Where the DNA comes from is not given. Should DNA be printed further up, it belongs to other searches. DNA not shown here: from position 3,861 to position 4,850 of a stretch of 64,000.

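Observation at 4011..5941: Membrane-anchored peptidase-C39-like domain that appears to lack the catalytic Cys, fused to TPR and followed by an overlapping TPR gene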

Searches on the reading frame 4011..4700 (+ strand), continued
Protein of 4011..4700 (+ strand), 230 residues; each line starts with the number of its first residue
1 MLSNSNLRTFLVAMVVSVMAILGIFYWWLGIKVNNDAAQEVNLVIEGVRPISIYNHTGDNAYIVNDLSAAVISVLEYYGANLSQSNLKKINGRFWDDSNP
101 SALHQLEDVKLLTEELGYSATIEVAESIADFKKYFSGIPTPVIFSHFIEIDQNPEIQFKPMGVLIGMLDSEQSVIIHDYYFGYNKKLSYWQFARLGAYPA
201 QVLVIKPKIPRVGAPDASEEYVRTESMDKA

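Call 76: find_homologous_proteins(query=P0152, max_evalue=0.00001)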
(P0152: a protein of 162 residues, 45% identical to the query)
Query P0152 (162 aa): 229 proteins with E <= 0.00001 among 270 candidates; the best 120 are listed.
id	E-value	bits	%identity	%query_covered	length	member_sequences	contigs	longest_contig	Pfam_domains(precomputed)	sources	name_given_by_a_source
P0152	2.1e-105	368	100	100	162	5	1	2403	PF12385.15,PF13529.14,PF03412.22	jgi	jgi:predicted double-glycine peptidase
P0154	1.1e-94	333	90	99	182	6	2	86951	PF12385.15,PF13529.14,PF03412.22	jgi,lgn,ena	-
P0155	1.1e-84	301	81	99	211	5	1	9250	PF12385.15,PF13529.14,PF03412.22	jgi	jgi:ABC-type bacteriocin/lantibiotic exporter with double-glycine peptidase domain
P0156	1.4e-84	300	81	99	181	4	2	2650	PF12385.15,PF13529.14,PF03412.22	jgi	jgi:predicted double-glycine peptidase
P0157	6.4e-84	298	80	99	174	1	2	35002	PF12385.15,PF13529.14,PF03412.22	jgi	jgi:predicted double-glycine peptidase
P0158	5.9e-83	295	82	94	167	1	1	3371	PF12385.15,PF13529.14,PF03412.22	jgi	jgi:predicted double-glycine peptidase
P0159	3.4e-82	293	76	99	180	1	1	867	PF12385.15,PF13529.14,PF03412.22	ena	-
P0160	2.6e-81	290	79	99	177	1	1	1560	PF12385.15,PF13529.14,PF03412.22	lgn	-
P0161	4.6e-80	286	77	99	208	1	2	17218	PF12385.15,PF13529.14,PF03412.22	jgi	jgi:predicted double-glycine peptidase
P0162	1.3e-79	284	77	97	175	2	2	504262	PF12385.15,PF13529.14,PF03412.22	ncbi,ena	-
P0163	1.7e-79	284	77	96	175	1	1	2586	PF12385.15,PF13529.14,PF03412.22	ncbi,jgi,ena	jgi:predicted double-glycine peptidase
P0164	3.2e-79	283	76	97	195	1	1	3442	PF12385.15,PF13529.14,PF03412.22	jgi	jgi:predicted double-glycine peptidase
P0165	3.8e-79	283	76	97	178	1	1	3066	PF12385.15,PF13529.14,PF03412.22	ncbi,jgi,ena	jgi:predicted double-glycine peptidase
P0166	4.4e-78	279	73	97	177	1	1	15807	PF12385.15,PF13529.14,PF03412.22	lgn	-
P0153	6.4e-78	279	91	83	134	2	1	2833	PF13529.14,PF03412.22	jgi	jgi:predicted double-glycine peptidase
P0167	9.9e-78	278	74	99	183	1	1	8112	PF12385.15,PF13529.14,PF03412.22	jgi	jgi:predicted double-glycine peptidase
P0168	1.2e-77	278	73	98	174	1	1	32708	PF12385.15,PF13529.14,PF03412.22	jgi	jgi:predicted double-glycine peptidase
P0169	1.6e-77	277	75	94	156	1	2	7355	PF12385.15,PF13529.14,PF03412.22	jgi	jgi:predicted double-glycine peptidase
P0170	8.4e-77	275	75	98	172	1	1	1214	PF12385.15,PF13529.14,PF03412.22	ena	-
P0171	2.5e-76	273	76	94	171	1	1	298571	PF12385.15,PF13529.14,PF03412.22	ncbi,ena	-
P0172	6.6e-76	272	82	88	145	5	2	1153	PF12385.15,PF13529.14,PF03412.22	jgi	jgi:predicted double-glycine peptidase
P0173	1.5e-75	271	80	91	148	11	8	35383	PF12385.15,PF13529.14,PF03412.22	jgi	jgi:predicted double-glycine peptidase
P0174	1.3e-74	268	75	94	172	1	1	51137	PF12385.15,PF13529.14,PF03412.22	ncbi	-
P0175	3.3e-74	267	78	91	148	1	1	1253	PF12385.15,PF13529.14,PF03412.22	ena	-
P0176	4.0e-74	266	72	98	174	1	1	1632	PF12385.15,PF13529.14,PF03412.22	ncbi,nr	ncbi:MAG: C39 family peptidase [Pirellulaceae bacterium]|nr:C39 family peptidase [Pirellulaceae bact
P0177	5.0e-74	266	75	91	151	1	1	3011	PF12385.15,PF13529.14,PF03412.22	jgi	jgi:ABC-type bacteriocin/lantibiotic exporter with double-glycine peptidase domain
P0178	1.5e-73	264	74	98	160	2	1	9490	PF12385.15,PF13529.14,PF03412.22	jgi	jgi:predicted double-glycine peptidase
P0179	3.2e-73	263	76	94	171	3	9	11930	PF12385.15,PF13529.14,PF03412.22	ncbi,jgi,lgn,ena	-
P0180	1.9e-72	261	70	98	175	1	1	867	PF12385.15,PF13529.14,PF03412.22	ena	-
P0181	1.8e-71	258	84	83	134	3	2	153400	PF13529.14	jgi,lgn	jgi:ABC-type bacteriocin/lantibiotic exporter with double-glycine peptidase domain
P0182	2.6e-71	257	70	98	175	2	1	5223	PF12385.15,PF13529.14,PF03412.22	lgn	-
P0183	4.6e-70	253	71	98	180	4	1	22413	PF12385.15,PF13529.14,PF03412.22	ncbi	-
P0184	6.7e-70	253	74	88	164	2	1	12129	PF12385.15,PF13529.14,PF03412.22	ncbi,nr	ncbi:MAG TPA: C39 family peptidase [Bryobacteraceae bacterium]|nr:C39 family peptidase [Bryobacterac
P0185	1.6e-69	251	69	98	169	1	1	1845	PF12385.15,PF13529.14,PF03412.22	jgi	jgi:predicted double-glycine peptidase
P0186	5.6e-69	250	68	96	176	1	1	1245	PF12385.15,PF13529.14,PF03412.22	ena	-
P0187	6.5e-69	249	72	93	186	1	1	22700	PF12385.15,PF13529.14,PF03412.22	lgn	-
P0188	8.6e-69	249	67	98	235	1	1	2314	PF12385.15,PF13529.14,PF03412.22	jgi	jgi:predicted double-glycine peptidase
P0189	1.9e-68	248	69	94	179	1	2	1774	PF12385.15,PF13529.14,PF03412.22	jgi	jgi:ABC-type bacteriocin/lantibiotic exporter with double-glycine peptidase domain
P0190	2.6e-68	247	73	91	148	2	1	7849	PF12385.15,PF13529.14,PF03412.22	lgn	-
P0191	2.8e-67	244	65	98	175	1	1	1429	PF12385.15,PF13529.14,PF03412.22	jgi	jgi:predicted double-glycine peptidase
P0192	3.2e-67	244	65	99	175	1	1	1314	PF12385.15,PF13529.14,PF03412.22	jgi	jgi:predicted double-glycine peptidase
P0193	3.7e-66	240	66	98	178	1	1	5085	PF12385.15,PF13529.14,PF03412.22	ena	-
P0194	3.9e-66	240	66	96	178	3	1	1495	PF12385.15,PF13529.14,PF03412.22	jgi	jgi:ABC-type bacteriocin/lantibiotic exporter with double-glycine peptidase domain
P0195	7.5e-66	239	68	94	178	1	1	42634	PF12385.15,PF13529.14,PF03412.22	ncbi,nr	ncbi:MAG: C39 family peptidase [Bryobacterales bacterium]|nr:C39 family peptidase [Bryobacterales ba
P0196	9.5e-66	239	68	93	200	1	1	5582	PF12385.15,PF13529.14,PF03412.22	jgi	jgi:ABC-type bacteriocin/lantibiotic exporter with double-glycine peptidase domain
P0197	1.1e-65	239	66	96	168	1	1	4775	PF12385.15,PF13529.14,PF03412.22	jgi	jgi:predicted double-glycine peptidase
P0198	2.0e-65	238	67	99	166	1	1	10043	PF12385.15,PF13529.14,PF03412.22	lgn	-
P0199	7.9e-65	236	78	81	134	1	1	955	PF13529.14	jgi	jgi:ABC-type bacteriocin/lantibiotic exporter with double-glycine peptidase domain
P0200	1.3e-64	235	66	98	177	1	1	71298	PF12385.15,PF13529.14,PF03412.22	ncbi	-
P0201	1.7e-64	235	63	98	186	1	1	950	PF12385.15,PF13529.14,PF03412.22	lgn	-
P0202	2.1e-64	235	65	99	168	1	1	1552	PF12385.15,PF13529.14,PF03412.22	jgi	jgi:ABC-type bacteriocin/lantibiotic exporter with double-glycine peptidase domain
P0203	3.8e-64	234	75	82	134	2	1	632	PF13529.14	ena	-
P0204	7.7e-64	233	63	97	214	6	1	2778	PF13529.14,PF03412.22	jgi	jgi:predicted double-glycine peptidase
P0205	2.9e-63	231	66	99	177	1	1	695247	PF12385.15,PF13529.14,PF03412.22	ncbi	-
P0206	3.3e-63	231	64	95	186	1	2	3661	PF12385.15,PF13529.14,PF03412.22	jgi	jgi:predicted double-glycine peptidase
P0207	3.6e-63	231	63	96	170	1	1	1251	PF12385.15,PF13529.14,PF03412.22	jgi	jgi:uncharacterized protein YvpB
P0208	7.5e-63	230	63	96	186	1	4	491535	PF13529.14,PF03412.22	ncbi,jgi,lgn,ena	-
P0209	1.7e-62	228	64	98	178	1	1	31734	PF12385.15,PF13529.14,PF03412.22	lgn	-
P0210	1.8e-62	228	65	96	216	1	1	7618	PF12385.15,PF13529.14,PF03412.22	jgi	jgi:predicted double-glycine peptidase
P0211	1.9e-62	228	68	93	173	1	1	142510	PF12385.15,PF13529.14,PF03412.22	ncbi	-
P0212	2.5e-62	228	63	95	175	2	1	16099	PF12385.15,PF13529.14,PF03412.22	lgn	-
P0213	3.4e-62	228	64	95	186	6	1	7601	PF12385.15,PF13529.14,PF03412.22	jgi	jgi:ABC-type bacteriocin/lantibiotic exporter with double-glycine peptidase domain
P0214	5.2e-62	227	64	94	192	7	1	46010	PF12385.15,PF13529.14,PF03412.22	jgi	jgi:predicted double-glycine peptidase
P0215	8.9e-62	226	66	97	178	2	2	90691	PF12385.15,PF13529.14,PF03412.22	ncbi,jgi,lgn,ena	-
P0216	1.0e-61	226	66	93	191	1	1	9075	PF12385.15,PF13529.14,PF03412.22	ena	-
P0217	2.0e-61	225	63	97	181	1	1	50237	PF12385.15,PF13529.14,PF03412.22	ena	-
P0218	5.0e-61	224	60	100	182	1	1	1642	PF12385.15,PF13529.14,PF03412.22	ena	-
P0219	5.6e-61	224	62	95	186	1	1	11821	PF12385.15,PF13529.14,PF03412.22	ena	-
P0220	5.8e-61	223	66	95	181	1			PF12385.15,PF13529.14,PF03412.22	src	-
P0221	7.6e-61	223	63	98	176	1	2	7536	PF12385.15,PF13529.14,PF03412.22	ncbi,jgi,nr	ncbi:MAG TPA: papain-like cysteine protease family protein [Bryobacteraceae bacterium]|jgi:predicted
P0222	8.0e-61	223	63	94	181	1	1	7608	PF12385.15,PF13529.14,PF03412.22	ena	-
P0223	1.2e-60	222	62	95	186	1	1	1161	PF12385.15,PF13529.14,PF03412.22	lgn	-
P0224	1.6e-60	222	63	95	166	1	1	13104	PF12385.15,PF13529.14,PF03412.22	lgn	-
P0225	2.1e-60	222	65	95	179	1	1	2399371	PF12385.15,PF13529.14,PF03412.22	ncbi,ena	-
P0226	2.6e-60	221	64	95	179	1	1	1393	PF12385.15,PF13529.14,PF03412.22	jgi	jgi:predicted double-glycine peptidase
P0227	2.8e-60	221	63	96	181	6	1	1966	PF12385.15,PF13529.14,PF03412.22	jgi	jgi:predicted double-glycine peptidase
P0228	5.5e-60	220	65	95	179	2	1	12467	PF12385.15,PF13529.14,PF03412.22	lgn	-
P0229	9.4e-60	220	62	97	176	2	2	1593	PF12385.15,PF13529.14,PF03412.22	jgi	jgi:predicted double-glycine peptidase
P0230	9.7e-60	220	65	95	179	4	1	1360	PF12385.15,PF13529.14,PF03412.22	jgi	jgi:predicted double-glycine peptidase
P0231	1.1e-59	219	62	95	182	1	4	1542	PF12385.15,PF13529.14,PF03412.22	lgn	-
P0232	1.3e-59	219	61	93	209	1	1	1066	PF12385.15,PF13529.14,PF03412.22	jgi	jgi:uncharacterized protein YvpB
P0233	1.9e-59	219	61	97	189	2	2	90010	PF12385.15,PF13529.14,PF03412.22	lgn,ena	-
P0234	2.8e-59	218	65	94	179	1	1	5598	PF12385.15,PF13529.14,PF03412.22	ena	-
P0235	3.9e-59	218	63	93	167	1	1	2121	PF12385.15,PF13529.14,PF03412.22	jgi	jgi:predicted double-glycine peptidase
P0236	4.3e-59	217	61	96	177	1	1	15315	PF12385.15,PF13529.14,PF03412.22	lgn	-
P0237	5.0e-59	217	61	98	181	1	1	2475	PF12385.15,PF13529.14,PF03412.22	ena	-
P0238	5.1e-59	217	63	94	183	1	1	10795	PF12385.15,PF13529.14,PF03412.22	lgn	-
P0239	5.6e-59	217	63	93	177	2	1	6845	PF12385.15,PF13529.14,PF03412.22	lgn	-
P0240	5.8e-59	217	66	91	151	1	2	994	PF12385.15,PF13529.14,PF03412.22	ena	-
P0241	5.9e-59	217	63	94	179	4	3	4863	PF12385.15,PF13529.14,PF03412.22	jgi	jgi:predicted double-glycine peptidase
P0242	7.0e-59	217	61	97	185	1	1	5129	PF12385.15,PF13529.14,PF03412.22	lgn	-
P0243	7.5e-59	217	63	94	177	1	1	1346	PF12385.15,PF13529.14,PF03412.22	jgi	jgi:predicted double-glycine peptidase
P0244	9.9e-59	216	62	93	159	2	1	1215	PF12385.15,PF13529.14,PF03412.22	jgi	jgi:predicted double-glycine peptidase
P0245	1.2e-58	216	62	98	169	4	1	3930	PF12385.15,PF13529.14,PF03412.22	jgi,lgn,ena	-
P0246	2.2e-58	215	61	93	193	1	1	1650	PF12385.15,PF13529.14,PF03412.22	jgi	jgi:predicted double-glycine peptidase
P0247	4.1e-58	214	63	95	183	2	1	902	PF12385.15,PF13529.14,PF03412.22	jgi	jgi:predicted double-glycine peptidase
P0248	5.3e-58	214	63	94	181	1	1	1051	PF12385.15,PF13529.14,PF03412.22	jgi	jgi:predicted double-glycine peptidase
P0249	6.4e-58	214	61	93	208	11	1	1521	PF12385.15,PF13529.14,PF03412.22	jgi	jgi:predicted double-glycine peptidase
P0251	1.3e-57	213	62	95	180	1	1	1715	PF12385.15,PF13529.14,PF03412.22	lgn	-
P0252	3.1e-57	211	61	93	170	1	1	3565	PF12385.15,PF13529.14,PF03412.22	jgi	jgi:predicted double-glycine peptidase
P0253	4.5e-57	211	60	93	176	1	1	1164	PF12385.15,PF13529.14,PF03412.22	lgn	-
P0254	5.1e-57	211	61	97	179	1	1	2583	PF12385.15,PF13529.14,PF03412.22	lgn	-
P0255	5.2e-57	211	61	93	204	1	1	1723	PF12385.15,PF13529.14,PF03412.22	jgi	jgi:predicted double-glycine peptidase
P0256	7.8e-57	210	60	98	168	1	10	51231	PF12385.15,PF13529.14,PF03412.22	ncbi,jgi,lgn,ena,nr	ncbi:MAG TPA: papain-like cysteine protease family protein [Bryobacteraceae bacterium]|nr:papain-lik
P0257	8.2e-57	210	62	93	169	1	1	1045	PF12385.15,PF13529.14,PF03412.22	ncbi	-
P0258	1.6e-56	209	65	94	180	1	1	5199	PF12385.15,PF13529.14,PF03412.22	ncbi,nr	ncbi:MAG: C39 family peptidase [Acidobacteriaceae bacterium]|nr:C39 family peptidase [Acidobacteriac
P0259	2.0e-56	209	63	94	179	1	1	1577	PF12385.15,PF13529.14,PF03412.22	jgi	jgi:predicted double-glycine peptidase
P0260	3.0e-56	208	61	94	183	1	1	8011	PF12385.15,PF13529.14,PF03412.22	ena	-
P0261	4.0e-56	208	63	90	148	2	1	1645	PF12385.15,PF13529.14,PF03412.22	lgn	-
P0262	6.5e-56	207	61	93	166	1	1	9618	PF12385.15,PF13529.14,PF03412.22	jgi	jgi:predicted double-glycine peptidase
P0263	6.6e-56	207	60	99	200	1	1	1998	PF13529.14,PF03412.22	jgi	jgi:predicted double-glycine peptidase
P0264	9.3e-56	207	60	97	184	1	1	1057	PF12385.15,PF13529.14,PF03412.22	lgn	-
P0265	2.5e-55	205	69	82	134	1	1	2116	PF13529.14,PF03412.22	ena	-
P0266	4.6e-55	204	62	93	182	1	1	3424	PF12385.15,PF13529.14,PF03412.22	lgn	-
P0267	5.0e-55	204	58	96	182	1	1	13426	PF12385.15,PF13529.14,PF03412.22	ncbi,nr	ncbi:MAG: C39 family peptidase [Acidobacteria bacterium]|nr:C39 family peptidase [Acidobacteriota ba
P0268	1.4e-54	203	59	94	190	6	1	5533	PF12385.15,PF13529.14,PF03412.22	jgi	-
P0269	3.7e-54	201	59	93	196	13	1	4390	PF12385.15,PF13529.14,PF03412.22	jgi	jgi:uncharacterized protein YvpB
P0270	7.5e-54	200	58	94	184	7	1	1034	PF12385.15,PF13529.14,PF03412.22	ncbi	-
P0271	1.7e-53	199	58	94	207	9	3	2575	PF12385.15,PF13529.14,PF03412.22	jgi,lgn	jgi:predicted double-glycine peptidase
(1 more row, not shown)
